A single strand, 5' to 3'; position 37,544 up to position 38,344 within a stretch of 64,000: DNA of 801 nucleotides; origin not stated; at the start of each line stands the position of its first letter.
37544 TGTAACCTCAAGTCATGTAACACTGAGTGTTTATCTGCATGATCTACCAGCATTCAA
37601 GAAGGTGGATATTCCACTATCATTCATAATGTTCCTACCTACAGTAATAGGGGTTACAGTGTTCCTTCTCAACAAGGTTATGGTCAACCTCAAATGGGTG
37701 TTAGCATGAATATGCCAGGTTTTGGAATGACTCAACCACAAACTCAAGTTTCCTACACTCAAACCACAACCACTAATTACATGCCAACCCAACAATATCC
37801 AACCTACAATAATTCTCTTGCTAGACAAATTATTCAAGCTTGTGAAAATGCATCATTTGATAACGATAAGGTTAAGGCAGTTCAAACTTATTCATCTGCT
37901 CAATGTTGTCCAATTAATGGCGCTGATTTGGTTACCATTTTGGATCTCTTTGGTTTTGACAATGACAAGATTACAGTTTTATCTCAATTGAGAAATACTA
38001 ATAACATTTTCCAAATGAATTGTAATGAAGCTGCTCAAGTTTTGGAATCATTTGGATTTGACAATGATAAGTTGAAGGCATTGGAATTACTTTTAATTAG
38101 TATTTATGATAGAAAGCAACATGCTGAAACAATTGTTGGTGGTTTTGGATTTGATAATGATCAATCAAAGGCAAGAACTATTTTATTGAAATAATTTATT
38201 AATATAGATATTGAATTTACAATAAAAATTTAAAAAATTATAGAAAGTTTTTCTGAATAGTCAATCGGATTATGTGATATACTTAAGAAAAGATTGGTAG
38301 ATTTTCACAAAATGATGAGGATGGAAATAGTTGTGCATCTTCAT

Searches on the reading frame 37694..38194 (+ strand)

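Call 21: search_protein_families(library=pfam, proteins=[window:37694-38194:+], max_evalue=0.001)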
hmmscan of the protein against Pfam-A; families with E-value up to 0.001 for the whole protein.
window:37694-38194:+ (166 aa): 1 family
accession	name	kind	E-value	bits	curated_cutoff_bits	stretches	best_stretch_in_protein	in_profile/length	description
PF14771.11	DUF4476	-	1.9e-32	111.8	22.5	2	70-164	1-91/91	Domain of unknown function (DUF4476)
